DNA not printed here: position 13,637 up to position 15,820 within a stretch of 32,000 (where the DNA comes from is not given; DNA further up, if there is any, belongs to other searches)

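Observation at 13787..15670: Complete bacterial-style long RelA/SpoT homologue in an archaeal context, with a dead-looking hydrolase site and a RelA-type EXDD motif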

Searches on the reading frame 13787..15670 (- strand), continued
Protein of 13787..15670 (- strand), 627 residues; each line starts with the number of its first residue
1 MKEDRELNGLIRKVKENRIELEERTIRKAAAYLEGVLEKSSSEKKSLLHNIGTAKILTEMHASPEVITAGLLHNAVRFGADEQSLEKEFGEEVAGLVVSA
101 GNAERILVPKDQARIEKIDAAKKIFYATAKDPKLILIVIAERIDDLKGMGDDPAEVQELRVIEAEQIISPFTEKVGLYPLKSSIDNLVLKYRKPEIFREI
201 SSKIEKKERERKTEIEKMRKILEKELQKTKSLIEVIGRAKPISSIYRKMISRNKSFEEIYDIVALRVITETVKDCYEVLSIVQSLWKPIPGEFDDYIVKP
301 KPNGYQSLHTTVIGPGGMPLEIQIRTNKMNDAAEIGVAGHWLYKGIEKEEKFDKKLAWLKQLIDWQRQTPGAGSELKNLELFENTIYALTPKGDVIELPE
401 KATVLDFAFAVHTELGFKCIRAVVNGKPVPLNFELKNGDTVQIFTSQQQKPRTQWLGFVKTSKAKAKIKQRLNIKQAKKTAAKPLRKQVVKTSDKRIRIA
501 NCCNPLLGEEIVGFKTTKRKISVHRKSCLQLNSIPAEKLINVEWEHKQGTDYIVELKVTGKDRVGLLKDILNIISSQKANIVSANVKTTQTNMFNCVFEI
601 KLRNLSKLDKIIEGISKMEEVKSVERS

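Call 10: find_homologous_proteins(query=window:13787-15670:-, max_evalue=1e-10)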
Query window:13787-15670:- (627 aa): 7939 proteins with E <= 1e-10 among 8000 candidates; the best 120 are listed.
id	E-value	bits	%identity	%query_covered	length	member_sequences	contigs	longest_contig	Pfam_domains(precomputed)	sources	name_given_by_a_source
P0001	0.0e+0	1360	100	100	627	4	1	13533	PF04607.24,PF13328.13,PF02824.28,PF13291.13,PF01842.32,PF28438.1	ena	-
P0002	2.1e-214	732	66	82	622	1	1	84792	PF04607.24,PF13328.13,PF02824.28,PF01966.29,PF28438.1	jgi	-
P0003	8.9e-170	584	46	100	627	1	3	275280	PF04607.24,PF13328.13,PF02824.28,PF13291.13,PF28438.1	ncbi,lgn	-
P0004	5.3e-167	575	44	100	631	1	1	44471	PF04607.24,PF13328.13,PF02824.28,PF22629.3,PF13291.13,PF01842.32,PF28438.1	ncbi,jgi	-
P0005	1.7e-162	560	43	100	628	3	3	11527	PF04607.24,PF13328.13,PF02824.28,PF13291.13,PF28438.1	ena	-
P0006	3.9e-162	559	43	99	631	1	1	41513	PF04607.24,PF13328.13,PF02824.28,PF13291.13,PF01842.32,PF28438.1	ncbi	ncbi:MAG: HD domain-containing protein [Candidatus Diapherotrites archaeon]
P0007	1.5e-159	551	44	100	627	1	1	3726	PF04607.24,PF13328.13,PF02824.28,PF13291.13,PF28438.1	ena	-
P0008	1.7e-158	547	-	-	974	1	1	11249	PF04607.24,PF13328.13,PF19296.6,PF02824.28,PF01966.29,PF13291.13,PF01842.32,PF28438.1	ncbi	-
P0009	4.0e-158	546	43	100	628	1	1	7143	PF04607.24,PF13328.13,PF02824.28,PF13291.13,PF28438.1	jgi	jgi:GTP pyrophosphokinase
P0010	7.1e-158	545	45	94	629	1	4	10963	PF04607.24,PF13328.13,PF02824.28,PF13291.13,PF28438.1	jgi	-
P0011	1.1e-157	544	42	100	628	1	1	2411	PF04607.24,PF13328.13,PF02824.28,PF13291.13,PF01842.32,PF28438.1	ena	-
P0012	3.6e-149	516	43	96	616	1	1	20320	PF04607.24,PF13328.13,PF02824.28,PF13291.13,PF28438.1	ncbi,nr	ncbi:MAG: TGS domain-containing protein [archaeon]|nr:TGS domain-containing protein [archaeon]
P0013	1.1e-148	515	43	96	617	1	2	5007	PF04607.24,PF13328.13,PF02824.28,PF13291.13,PF28438.1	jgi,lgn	-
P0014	1.2e-147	511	43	97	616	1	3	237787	PF04607.24,PF13328.13,PF02824.28,PF13291.13,PF28438.1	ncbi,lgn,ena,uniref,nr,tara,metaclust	ncbi:MAG: hypothetical protein CL944_02330 [Candidatus Diapherotrites archaeon]|uniref:Bifunctional 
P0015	1.0e-146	508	44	90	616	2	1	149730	PF04607.24,PF13328.13,PF02824.28,PF13291.13,PF28438.1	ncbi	ncbi:MAG: TGS domain-containing protein [Candidatus Diapherotrites archaeon]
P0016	5.8e-146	506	43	92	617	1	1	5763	PF04607.24,PF13328.13,PF02824.28,PF13291.13,PF01842.32,PF28438.1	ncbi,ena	-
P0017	1.4e-144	501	40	96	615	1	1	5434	PF04607.24,PF13328.13,PF02824.28,PF13291.13,PF28438.1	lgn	-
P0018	9.0e-141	489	42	93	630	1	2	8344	PF04607.24,PF13328.13,PF02824.28,PF13291.13,PF28438.1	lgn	-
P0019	1.9e-140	487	40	93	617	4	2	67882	PF04607.24,PF13328.13,PF02824.28,PF13291.13,PF28438.1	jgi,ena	-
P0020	8.7e-138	479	100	35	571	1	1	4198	PF02824.28,PF28438.1,PF09136.17,PF07719.24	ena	-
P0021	2.1e-137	477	39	96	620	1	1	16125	PF04607.24,PF13328.13,PF02824.28,PF13291.13,PF28438.1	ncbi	-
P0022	7.7e-137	476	41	74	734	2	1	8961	PF04607.24,PF13328.13,PF19296.6,PF02824.28,PF01966.29,PF13291.13,PF28438.1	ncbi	-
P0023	7.6e-136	472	39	99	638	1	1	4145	PF04607.24,PF13328.13,PF02824.28,PF01966.29,PF13291.13,PF01842.32,PF28438.1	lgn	-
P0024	8.8e-135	469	38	98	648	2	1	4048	PF04607.24,PF13328.13,PF02824.28,PF01966.29,PF13291.13,PF01842.32,PF28438.1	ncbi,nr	ncbi:bifunctional (p)ppGpp synthetase/guanosine-3',5'-bis(diphosphate) 3'-pyrophosphohydrolase [Cand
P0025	9.1e-135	469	43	69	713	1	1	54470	PF04607.24,PF13328.13,PF19296.6,PF02824.28,PF01966.29,PF13291.13,PF28438.1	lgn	-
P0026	9.2e-135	469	38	98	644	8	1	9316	PF04607.24,PF13328.13,PF02824.28,PF01966.29,PF13291.13,PF01842.32,PF28438.1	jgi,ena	-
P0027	1.0e-134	469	39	94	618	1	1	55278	PF04607.24,PF13328.13,PF02824.28,PF13291.13,PF28438.1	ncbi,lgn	-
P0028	2.2e-134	467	41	87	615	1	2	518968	PF04607.24,PF13328.13,PF02824.28,PF13291.13,PF28438.1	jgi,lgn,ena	-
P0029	6.9e-134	466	36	96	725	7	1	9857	PF04607.24,PF13328.13,PF19296.6,PF02824.28,PF01966.29,PF13291.13,PF28438.1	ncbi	-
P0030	1.1e-133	465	41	74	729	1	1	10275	PF04607.24,PF13328.13,PF19296.6,PF02824.28,PF01966.29,PF13291.13,PF28438.1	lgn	-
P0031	1.2e-132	462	42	72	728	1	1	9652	PF04607.24,PF13328.13,PF19296.6,PF02824.28,PF01966.29,PF13291.13,PF01842.32,PF28438.1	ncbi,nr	ncbi:MAG TPA: bifunctional (p)ppGpp synthetase/guanosine-3',5'-bis(diphosphate) 3'-pyrophosphohydrol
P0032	2.7e-132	461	39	92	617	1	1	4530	PF04607.24,PF13328.13,PF02824.28,PF13291.13,PF28438.1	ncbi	-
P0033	2.7e-132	461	40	91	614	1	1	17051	PF04607.24,PF13328.13,PF02824.28,PF13291.13,PF28438.1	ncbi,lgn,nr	ncbi:MAG: HD domain-containing protein [Candidatus Diapherotrites archaeon]|nr:HD domain-containing 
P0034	3.4e-132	460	40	76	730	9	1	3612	PF04607.24,PF13328.13,PF19296.6,PF02824.28,PF01966.29,PF13291.13,PF28438.1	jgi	jgi:GTP pyrophosphokinase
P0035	7.7e-132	459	42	74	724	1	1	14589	PF04607.24,PF13328.13,PF19296.6,PF02824.28,PF01966.29,PF13291.13,PF01842.32,PF28438.1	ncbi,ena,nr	ncbi:MAG TPA: bifunctional (p)ppGpp synthetase/guanosine-3',5'-bis(diphosphate) 3'-pyrophosphohydrol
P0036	1.1e-131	458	42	72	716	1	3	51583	PF04607.24,PF13328.13,PF19296.6,PF02824.28,PF01966.29,PF13291.13,PF28438.1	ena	-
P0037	2.1e-131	458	44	69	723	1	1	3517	PF04607.24,PF13328.13,PF19296.6,PF02824.28,PF01966.29,PF13291.13,PF28438.1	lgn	-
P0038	2.8e-131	457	43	72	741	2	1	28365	PF04607.24,PF13328.13,PF19296.6,PF02824.28,PF01966.29,PF13291.13,PF28438.1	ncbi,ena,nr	ncbi:MAG TPA: bifunctional (p)ppGpp synthetase/guanosine-3',5'-bis(diphosphate) 3'-pyrophosphohydrol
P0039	6.2e-131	456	36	92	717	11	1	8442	PF04607.24,PF13328.13,PF19296.6,PF02824.28,PF01966.29,PF13291.13,PF28438.1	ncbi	-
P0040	1.6e-130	455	43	68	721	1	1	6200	PF04607.24,PF13328.13,PF19296.6,PF02824.28,PF01966.29,PF13291.13,PF28438.1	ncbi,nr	ncbi:MAG TPA: bifunctional (p)ppGpp synthetase/guanosine-3',5'-bis(diphosphate) 3'-pyrophosphohydrol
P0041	1.9e-130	454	42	72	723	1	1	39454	PF04607.24,PF13328.13,PF19296.6,PF02824.28,PF01966.29,PF13291.13,PF01842.32,PF28438.1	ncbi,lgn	-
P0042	2.9e-130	454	41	74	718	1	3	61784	PF04607.24,PF13328.13,PF19296.6,PF02824.28,PF01966.29,PF13291.13,PF28438.1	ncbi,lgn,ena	-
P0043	3.8e-130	453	42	75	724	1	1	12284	PF04607.24,PF13328.13,PF19296.6,PF02824.28,PF01966.29,PF13291.13,PF01842.32,PF28438.1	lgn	-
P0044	5.1e-130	453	41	72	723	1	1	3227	PF04607.24,PF13328.13,PF19296.6,PF02824.28,PF01966.29,PF13291.13,PF01842.32,PF28438.1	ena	-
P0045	5.7e-130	453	43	68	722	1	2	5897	PF04607.24,PF13328.13,PF19296.6,PF02824.28,PF01966.29,PF13291.13,PF28438.1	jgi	jgi:GTP pyrophosphokinase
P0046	5.8e-130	453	42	69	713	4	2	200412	PF04607.24,PF13328.13,PF19296.6,PF02824.28,PF01966.29,PF13291.13,PF28438.1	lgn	-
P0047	5.8e-130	453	43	68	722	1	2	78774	PF04607.24,PF13328.13,PF19296.6,PF02824.28,PF01966.29,PF13291.13,PF28438.1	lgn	-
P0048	6.9e-130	453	41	78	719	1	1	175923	PF04607.24,PF13328.13,PF19296.6,PF02824.28,PF01966.29,PF22629.3,PF13291.13,PF01842.32,PF28438.1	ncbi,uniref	ncbi:RelA/SpoT family protein [Caloranaerobacter sp. DY30410]|uniref:RelA/SpoT family protein n=1 Ta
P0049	7.1e-130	453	43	68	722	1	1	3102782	PF04607.24,PF13328.13,PF19296.6,PF02824.28,PF01966.29,PF13291.13,PF28438.1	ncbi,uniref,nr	ncbi:GTP pyrophosphokinase [Koleobacter methoxysyntrophicus]|uniref:GTP diphosphokinase n=1 Tax=Kole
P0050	7.2e-130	453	43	68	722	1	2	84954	PF04607.24,PF13328.13,PF19296.6,PF02824.28,PF01966.29,PF13291.13,PF28438.1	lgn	-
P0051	7.5e-130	452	43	68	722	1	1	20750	PF04607.24,PF13328.13,PF19296.6,PF02824.28,PF01966.29,PF13291.13,PF28438.1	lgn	-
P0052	7.8e-130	452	43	68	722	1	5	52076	PF04607.24,PF13328.13,PF19296.6,PF02824.28,PF01966.29,PF13291.13,PF28438.1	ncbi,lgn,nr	ncbi:MAG: diphosphokinase / guanosine-3,5-bis(diphosphate) 3-diphosphatase [Thermosediminibacterales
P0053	7.8e-130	452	43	68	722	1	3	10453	PF04607.24,PF13328.13,PF19296.6,PF02824.28,PF01966.29,PF13291.13,PF28438.1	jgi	jgi:GTP pyrophosphokinase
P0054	7.9e-130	452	40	74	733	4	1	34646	PF04607.24,PF13328.13,PF19296.6,PF02824.28,PF01966.29,PF13291.13,PF01842.32,PF28438.1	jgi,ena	jgi:guanosine-3',5'-bis(diphosphate) 3'-pyrophosphohydrolase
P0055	8.0e-130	452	43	68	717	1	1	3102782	PF04607.24,PF13328.13,PF19296.6,PF02824.28,PF01966.29,PF13291.13,PF28438.1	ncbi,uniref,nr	ncbi:RelA/SpoT family protein [Koleobacter methoxysyntrophicus]|uniref:RelA/SpoT family protein n=1 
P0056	8.6e-130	452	37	99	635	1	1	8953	PF04607.24,PF13328.13,PF02824.28,PF01966.29,PF13291.13,PF28438.1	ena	-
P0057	9.7e-130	452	44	68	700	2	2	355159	PF04607.24,PF13328.13,PF19296.6,PF02824.28,PF01966.29,PF13291.13,PF01842.32,PF28438.1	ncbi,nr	ncbi:MAG TPA: bifunctional (p)ppGpp synthetase/guanosine-3',5'-bis(diphosphate) 3'-pyrophosphohydrol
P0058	1.3e-129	452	42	70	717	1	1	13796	PF04607.24,PF13328.13,PF19296.6,PF02824.28,PF01966.29,PF22629.3,PF13291.13,PF01842.32,PF28438.1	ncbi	ncbi:MAG: RelA/SpoT family protein [Thermodesulfobacteriota bacterium]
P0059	1.4e-129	452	41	72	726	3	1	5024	PF04607.24,PF13328.13,PF19296.6,PF02824.28,PF01966.29,PF13291.13,PF01842.32,PF28438.1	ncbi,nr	ncbi:MAG TPA: bifunctional (p)ppGpp synthetase/guanosine-3',5'-bis(diphosphate) 3'-pyrophosphohydrol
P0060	1.5e-129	452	44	69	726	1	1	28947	PF04607.24,PF13328.13,PF19296.6,PF02824.28,PF01966.29,PF13291.13,PF01842.32,PF28438.1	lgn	-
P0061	1.6e-129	451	40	73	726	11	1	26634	PF04607.24,PF13328.13,PF19296.6,PF02824.28,PF01966.29,PF13291.13,PF01842.32,PF28438.1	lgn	-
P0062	1.7e-129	451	40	76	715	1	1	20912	PF04607.24,PF13328.13,PF19296.6,PF02824.28,PF01966.29,PF13291.13,PF28438.1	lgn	-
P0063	2.0e-129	451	38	94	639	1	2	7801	PF04607.24,PF13328.13,PF02824.28,PF01966.29,PF13291.13,PF01842.32,PF28438.1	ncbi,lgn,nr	ncbi:MAG: bifunctional (p)ppGpp synthetase/guanosine-3',5'-bis(diphosphate) 3'-pyrophosphohydrolase 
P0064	2.2e-129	451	39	78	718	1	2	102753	PF04607.24,PF13328.13,PF19296.6,PF02824.28,PF01966.29,PF13291.13,PF01842.32,PF28438.1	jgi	-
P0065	2.3e-129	451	39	72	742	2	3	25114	PF04607.24,PF13328.13,PF19296.6,PF02824.28,PF01966.29,PF13291.13,PF01842.32,PF28438.1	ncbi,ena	-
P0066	4.0e-129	450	37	92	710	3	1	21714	PF04607.24,PF13328.13,PF19296.6,PF02824.28,PF01966.29,PF13291.13,PF28438.1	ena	-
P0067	4.2e-129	450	43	68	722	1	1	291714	PF04607.24,PF13328.13,PF19296.6,PF02824.28,PF01966.29,PF13291.13,PF28438.1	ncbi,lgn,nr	ncbi:MAG: bifunctional (p)ppGpp synthetase/guanosine-3',5'-bis(diphosphate) 3'-pyrophosphohydrolase 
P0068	7.6e-129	449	39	96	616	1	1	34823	PF04607.24,PF13328.13,PF02824.28,PF13291.13,PF28438.1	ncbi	-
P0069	8.3e-129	449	41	75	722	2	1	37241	PF04607.24,PF13328.13,PF19296.6,PF02824.28,PF01966.29,PF13291.13,PF28438.1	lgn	-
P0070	8.4e-129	449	43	68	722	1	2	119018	PF04607.24,PF13328.13,PF19296.6,PF02824.28,PF01966.29,PF13291.13,PF28438.1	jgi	jgi:GTP pyrophosphokinase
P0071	8.8e-129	449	43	68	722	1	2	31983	PF04607.24,PF13328.13,PF19296.6,PF02824.28,PF01966.29,PF13291.13,PF28438.1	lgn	-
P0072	9.9e-129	449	42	70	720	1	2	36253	PF04607.24,PF13328.13,PF19296.6,PF02824.28,PF01966.29,PF22629.3,PF13291.13,PF01842.32,PF28438.1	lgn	-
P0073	1.1e-128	449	41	73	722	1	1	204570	PF04607.24,PF13328.13,PF19296.6,PF02824.28,PF01966.29,PF13291.13,PF01842.32,PF28438.1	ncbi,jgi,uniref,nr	ncbi:MAG: (p)ppGpp synthetase [Anaerosolibacter sp.]|jgi:GTP pyrophosphokinase|uniref:RelA/SpoT fami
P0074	1.2e-128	448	41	73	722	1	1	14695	PF04607.24,PF13328.13,PF19296.6,PF02824.28,PF01966.29,PF13291.13,PF01842.32,PF28438.1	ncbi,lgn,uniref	ncbi:RelA/SpoT family protein [Anaerosolibacter sp.]|uniref:RelA/SpoT family protein n=1 Tax=Anaeros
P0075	1.3e-128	448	40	73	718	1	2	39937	PF04607.24,PF13328.13,PF19296.6,PF02824.28,PF01966.29,PF13291.13,PF01842.32,PF28438.1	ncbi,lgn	-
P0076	1.3e-128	448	40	76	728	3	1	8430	PF04607.24,PF13328.13,PF19296.6,PF02824.28,PF01966.29,PF13291.13,PF01842.32,PF28438.1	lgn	-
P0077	1.4e-128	448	40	78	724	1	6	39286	PF04607.24,PF13328.13,PF19296.6,PF02824.28,PF01966.29,PF13291.13,PF01842.32,PF28438.1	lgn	-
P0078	1.4e-128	448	43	70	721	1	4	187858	PF04607.24,PF13328.13,PF19296.6,PF02824.28,PF01966.29,PF22629.3,PF13291.13,PF01842.32,PF28438.1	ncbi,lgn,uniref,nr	ncbi:RelA/SpoT family protein [Tepidanaerobacter acetatoxydans]|uniref:RelA/SpoT family protein n=1 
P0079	1.4e-128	448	40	77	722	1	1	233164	PF04607.24,PF13328.13,PF19296.6,PF02824.28,PF01966.29,PF13291.13,PF01842.32,PF28438.1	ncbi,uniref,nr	ncbi:RelA/SpoT family protein [Thermotalea metallivorans]|uniref:GTP diphosphokinase n=1 Tax=Thermot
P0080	1.5e-128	448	40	78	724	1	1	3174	PF04607.24,PF13328.13,PF19296.6,PF02824.28,PF01966.29,PF13291.13,PF01842.32,PF28438.1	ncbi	-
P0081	1.6e-128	448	39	74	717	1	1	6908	PF04607.24,PF13328.13,PF19296.6,PF02824.28,PF01966.29,PF22629.3,PF13291.13,PF01842.32,PF28438.1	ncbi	-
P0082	1.6e-128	448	35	92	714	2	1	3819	PF04607.24,PF13328.13,PF19296.6,PF02824.28,PF01966.29,PF13291.13,PF28438.1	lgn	-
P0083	1.6e-128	448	41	74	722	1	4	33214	PF04607.24,PF13328.13,PF19296.6,PF02824.28,PF01966.29,PF13291.13,PF01842.32,PF28438.1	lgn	-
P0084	1.9e-128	448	41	79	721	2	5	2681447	PF04607.24,PF13328.13,PF19296.6,PF02824.28,PF01966.29,PF13291.13,PF28438.1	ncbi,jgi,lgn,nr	ncbi:MAG TPA: bifunctional (p)ppGpp synthetase/guanosine-3',5'-bis(diphosphate) 3'-pyrophosphohydrol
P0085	1.9e-128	448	42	70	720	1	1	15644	PF04607.24,PF13328.13,PF19296.6,PF02824.28,PF01966.29,PF22629.3,PF13291.13,PF01842.32,PF28438.1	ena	-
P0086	2.0e-128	448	42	70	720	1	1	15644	PF04607.24,PF13328.13,PF19296.6,PF02824.28,PF01966.29,PF22629.3,PF13291.13,PF01842.32,PF28438.1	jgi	-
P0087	2.0e-128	448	41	78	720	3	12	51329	PF04607.24,PF13328.13,PF19296.6,PF02824.28,PF01966.29,PF13291.13,PF28438.1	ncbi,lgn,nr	ncbi:MAG TPA: bifunctional (p)ppGpp synthetase/guanosine-3',5'-bis(diphosphate) 3'-pyrophosphohydrol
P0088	2.1e-128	448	43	70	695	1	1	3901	PF04607.24,PF13328.13,PF19296.6,PF02824.28,PF01966.29,PF22629.3,PF13291.13,PF01842.32,PF28438.1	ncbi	-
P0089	2.2e-128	448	41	77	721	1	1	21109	PF04607.24,PF13328.13,PF19296.6,PF02824.28,PF01966.29,PF13291.13,PF01842.32,PF28438.1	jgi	-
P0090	2.3e-128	448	42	71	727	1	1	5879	PF04607.24,PF13328.13,PF19296.6,PF02824.28,PF01966.29,PF22629.3,PF13291.13,PF01842.32,PF28438.1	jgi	jgi:GTP pyrophosphokinase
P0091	2.3e-128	448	43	69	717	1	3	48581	PF04607.24,PF13328.13,PF19296.6,PF02824.28,PF01966.29,PF22629.3,PF13291.13,PF01842.32,PF28438.1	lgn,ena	-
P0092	3.2e-128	447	42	72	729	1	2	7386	PF04607.24,PF13328.13,PF19296.6,PF02824.28,PF01966.29,PF13291.13,PF28438.1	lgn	-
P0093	3.3e-128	447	41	71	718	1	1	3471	PF04607.24,PF13328.13,PF19296.6,PF02824.28,PF01966.29,PF13291.13,PF28438.1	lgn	-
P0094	3.4e-128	447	41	73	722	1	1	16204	PF04607.24,PF13328.13,PF19296.6,PF02824.28,PF01966.29,PF13291.13,PF01842.32,PF28438.1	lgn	-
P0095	3.5e-128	447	43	70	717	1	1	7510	PF04607.24,PF13328.13,PF19296.6,PF02824.28,PF01966.29,PF22629.3,PF13291.13,PF01842.32,PF28438.1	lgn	-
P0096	3.8e-128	447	42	75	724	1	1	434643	PF04607.24,PF13328.13,PF19296.6,PF02824.28,PF01966.29,PF13291.13,PF01842.32,PF28438.1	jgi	jgi:GTP pyrophosphokinase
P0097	4.3e-128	447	40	78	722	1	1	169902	PF04607.24,PF13328.13,PF19296.6,PF02824.28,PF01966.29,PF13291.13,PF01842.32,PF28438.1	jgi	jgi:GTP pyrophosphokinase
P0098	4.5e-128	447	41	76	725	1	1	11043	PF04607.24,PF13328.13,PF19296.6,PF02824.28,PF01966.29,PF13291.13,PF28438.1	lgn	-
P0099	4.5e-128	447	42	70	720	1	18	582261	PF04607.24,PF13328.13,PF19296.6,PF02824.28,PF01966.29,PF22629.3,PF13291.13,PF01842.32,PF28438.1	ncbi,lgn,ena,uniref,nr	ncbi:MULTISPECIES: bifunctional (p)ppGpp synthetase/guanosine-3',5'-bis(diphosphate) 3'-pyrophosphoh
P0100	4.6e-128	447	42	70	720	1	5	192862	PF04607.24,PF13328.13,PF19296.6,PF02824.28,PF01966.29,PF22629.3,PF13291.13,PF01842.32,PF28438.1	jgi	-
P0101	4.6e-128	447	42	70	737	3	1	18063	PF04607.24,PF13328.13,PF19296.6,PF02824.28,PF01966.29,PF22629.3,PF13291.13,PF01842.32,PF28438.1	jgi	jgi:GTP diphosphokinase / guanosine-3',5'-bis(diphosphate) 3'-diphosphatase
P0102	4.8e-128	446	42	78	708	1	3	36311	PF04607.24,PF13328.13,PF19296.6,PF02824.28,PF01966.29,PF13291.13,PF01842.32,PF28438.1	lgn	-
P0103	5.1e-128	446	41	74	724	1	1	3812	PF04607.24,PF13328.13,PF19296.6,PF02824.28,PF01966.29,PF13291.13,PF01842.32,PF28438.1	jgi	jgi:guanosine-3',5'-bis(diphosphate) 3'-pyrophosphohydrolase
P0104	5.3e-128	446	42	74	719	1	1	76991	PF04607.24,PF13328.13,PF19296.6,PF02824.28,PF01966.29,PF13291.13,PF28438.1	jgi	-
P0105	5.5e-128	446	44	68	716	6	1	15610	PF04607.24,PF13328.13,PF19296.6,PF02824.28,PF01966.29,PF13291.13,PF28438.1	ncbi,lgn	-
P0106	6.4e-128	446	41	74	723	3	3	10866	PF04607.24,PF13328.13,PF19296.6,PF02824.28,PF01966.29,PF13291.13,PF01842.32,PF28438.1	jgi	-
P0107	6.4e-128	446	41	78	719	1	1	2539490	PF04607.24,PF13328.13,PF19296.6,PF02824.28,PF01966.29,PF13291.13,PF01842.32,PF28438.1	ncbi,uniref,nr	ncbi:RelA/SpoT family protein [Caloranaerobacter azorensis]|uniref:RelA/SpoT family protein n=1 Tax=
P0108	6.6e-128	446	41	74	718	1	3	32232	PF04607.24,PF13328.13,PF19296.6,PF02824.28,PF01966.29,PF13291.13,PF28438.1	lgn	-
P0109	7.0e-128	446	41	73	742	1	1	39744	PF04607.24,PF13328.13,PF19296.6,PF02824.28,PF01966.29,PF22629.3,PF13291.13,PF01842.32,PF28438.1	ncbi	-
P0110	7.8e-128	446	43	69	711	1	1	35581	PF04607.24,PF13328.13,PF19296.6,PF02824.28,PF01966.29,PF22629.3,PF13291.13,PF01842.32,PF28438.1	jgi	-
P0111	8.0e-128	446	42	76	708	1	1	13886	PF04607.24,PF13328.13,PF19296.6,PF02824.28,PF01966.29,PF13291.13,PF01842.32,PF28438.1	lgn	-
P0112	8.1e-128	446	42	68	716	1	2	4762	PF04607.24,PF13328.13,PF19296.6,PF02824.28,PF01966.29,PF13291.13,PF28438.1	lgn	-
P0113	8.5e-128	446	38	79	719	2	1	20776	PF04607.24,PF13328.13,PF19296.6,PF02824.28,PF01966.29,PF13291.13,PF01842.32,PF28438.1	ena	-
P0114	8.5e-128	446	40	77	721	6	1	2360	PF04607.24,PF13328.13,PF19296.6,PF02824.28,PF01966.29,PF13291.13,PF01842.32,PF28438.1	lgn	-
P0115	8.8e-128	446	42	67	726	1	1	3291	PF04607.24,PF13328.13,PF19296.6,PF02824.28,PF01966.29,PF22629.3,PF13291.13,PF01842.32,PF28438.1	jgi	-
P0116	9.0e-128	446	41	74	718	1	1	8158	PF04607.24,PF13328.13,PF19296.6,PF02824.28,PF01966.29,PF13291.13,PF28438.1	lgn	-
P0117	9.1e-128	446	41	73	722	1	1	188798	PF04607.24,PF13328.13,PF19296.6,PF02824.28,PF01966.29,PF13291.13,PF01842.32,PF28438.1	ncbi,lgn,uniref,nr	ncbi:GTP pyrophosphokinase [Anaerosolibacter carboniphilus]|uniref:GTP diphosphokinase n=1 Tax=Anaer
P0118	9.1e-128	446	41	70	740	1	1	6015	PF04607.24,PF13328.13,PF19296.6,PF02824.28,PF01966.29,PF13291.13,PF01842.32,PF28438.1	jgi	jgi:guanosine-3',5'-bis(diphosphate) 3'-pyrophosphohydrolase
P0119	1.0e-127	445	43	70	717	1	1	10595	PF04607.24,PF13328.13,PF19296.6,PF02824.28,PF01966.29,PF22629.3,PF13291.13,PF01842.32,PF28438.1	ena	-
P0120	1.0e-127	445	41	71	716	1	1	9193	PF04607.24,PF13328.13,PF19296.6,PF02824.28,PF01966.29,PF13291.13,PF28438.1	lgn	-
